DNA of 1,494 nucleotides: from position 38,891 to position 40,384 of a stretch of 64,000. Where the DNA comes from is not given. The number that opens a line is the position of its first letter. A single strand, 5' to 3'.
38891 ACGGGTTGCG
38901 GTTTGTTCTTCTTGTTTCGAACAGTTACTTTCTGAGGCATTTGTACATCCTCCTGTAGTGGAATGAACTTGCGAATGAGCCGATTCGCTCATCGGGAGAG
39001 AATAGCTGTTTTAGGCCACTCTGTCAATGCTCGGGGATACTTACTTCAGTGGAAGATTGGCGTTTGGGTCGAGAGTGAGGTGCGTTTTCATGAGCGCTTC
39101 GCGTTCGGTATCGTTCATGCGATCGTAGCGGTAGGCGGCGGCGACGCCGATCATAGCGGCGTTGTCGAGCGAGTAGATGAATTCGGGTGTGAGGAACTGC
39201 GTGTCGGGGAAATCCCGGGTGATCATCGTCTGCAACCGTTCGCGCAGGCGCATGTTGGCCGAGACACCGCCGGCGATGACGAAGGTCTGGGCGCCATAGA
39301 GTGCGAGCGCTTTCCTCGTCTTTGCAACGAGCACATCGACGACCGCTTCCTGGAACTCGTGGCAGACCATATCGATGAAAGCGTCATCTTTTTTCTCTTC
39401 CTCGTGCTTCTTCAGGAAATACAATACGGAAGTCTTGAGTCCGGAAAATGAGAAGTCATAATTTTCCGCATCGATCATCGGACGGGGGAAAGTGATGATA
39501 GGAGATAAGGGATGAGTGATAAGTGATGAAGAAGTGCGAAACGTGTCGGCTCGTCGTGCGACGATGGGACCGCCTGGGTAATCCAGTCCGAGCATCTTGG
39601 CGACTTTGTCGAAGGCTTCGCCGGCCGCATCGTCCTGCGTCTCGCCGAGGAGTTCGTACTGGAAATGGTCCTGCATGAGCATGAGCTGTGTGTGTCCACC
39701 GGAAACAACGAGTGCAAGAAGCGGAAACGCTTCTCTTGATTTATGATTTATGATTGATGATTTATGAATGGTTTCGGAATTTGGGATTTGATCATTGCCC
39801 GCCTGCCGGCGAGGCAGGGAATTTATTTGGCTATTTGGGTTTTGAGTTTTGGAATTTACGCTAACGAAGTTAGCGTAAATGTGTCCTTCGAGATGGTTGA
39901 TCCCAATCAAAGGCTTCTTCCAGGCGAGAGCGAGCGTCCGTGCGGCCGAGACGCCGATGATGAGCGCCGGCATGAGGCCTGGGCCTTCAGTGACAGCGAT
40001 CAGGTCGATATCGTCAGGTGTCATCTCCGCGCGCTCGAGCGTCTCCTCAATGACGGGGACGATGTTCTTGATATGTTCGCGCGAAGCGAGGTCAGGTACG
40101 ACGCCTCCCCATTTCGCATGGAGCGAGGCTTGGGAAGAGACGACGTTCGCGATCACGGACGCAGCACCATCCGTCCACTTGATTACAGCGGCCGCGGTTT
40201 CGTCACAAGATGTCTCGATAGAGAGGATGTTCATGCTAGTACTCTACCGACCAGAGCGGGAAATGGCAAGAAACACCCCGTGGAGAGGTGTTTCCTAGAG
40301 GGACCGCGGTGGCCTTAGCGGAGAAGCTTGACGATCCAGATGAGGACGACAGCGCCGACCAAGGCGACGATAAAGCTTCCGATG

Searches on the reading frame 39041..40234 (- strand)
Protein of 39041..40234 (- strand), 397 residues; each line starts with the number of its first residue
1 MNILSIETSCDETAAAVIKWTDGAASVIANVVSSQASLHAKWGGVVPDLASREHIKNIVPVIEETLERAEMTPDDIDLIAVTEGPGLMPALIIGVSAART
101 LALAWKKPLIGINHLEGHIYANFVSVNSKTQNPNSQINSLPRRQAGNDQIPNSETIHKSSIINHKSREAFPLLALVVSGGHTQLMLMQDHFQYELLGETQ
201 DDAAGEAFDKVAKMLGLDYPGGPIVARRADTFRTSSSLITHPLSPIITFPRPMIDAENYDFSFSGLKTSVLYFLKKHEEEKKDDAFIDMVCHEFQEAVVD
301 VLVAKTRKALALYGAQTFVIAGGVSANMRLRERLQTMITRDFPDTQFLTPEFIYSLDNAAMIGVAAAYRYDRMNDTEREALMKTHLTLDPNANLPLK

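Call 86: search_protein_families(library=ncbifam, proteins=[window:39041-40234:-], max_evalue=0.00001)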
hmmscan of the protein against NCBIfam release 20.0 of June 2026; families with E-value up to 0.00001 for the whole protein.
window:39041-40234:- (397 aa): 5 families
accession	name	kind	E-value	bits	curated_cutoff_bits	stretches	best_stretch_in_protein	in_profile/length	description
TIGR03723.1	T6A_TsaD_YgjD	equivalog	2.6e-115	384.9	296.1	2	161-370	117-313/314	tRNA (adenosine(37)-N6)-threonylcarbamoyltransferase complex transferase subunit TsaD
TIGR00329.1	gcp_kae1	subfamily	1.5e-97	326.5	207.8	2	162-363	118-305/305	tRNA (adenosine(37)-N6)-threonylcarbamoyltransferase complex transferase subunit TsaD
NF007174.0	PRK09605.1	equivalog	5.1e-54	183.7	447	2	173-375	126-304/535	bifunctional N(6)-L-threonylcarbamoyladenine synthase/serine/threonine protein kinase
TIGR03722.2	arch_KAE1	equivalog_domain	2.6e-53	181.3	375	2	173-377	124-304/323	KEOPS complex N(6)-L-threonylcarbamoyladenine synthase Kae1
TIGR03725.1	T6A_YeaZ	equivalog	3.8e-16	59.7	69.3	1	3-120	1-99/212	tRNA (adenosine(37)-N6)-threonylcarbamoyltransferase complex dimerization subunit type 1 TsaB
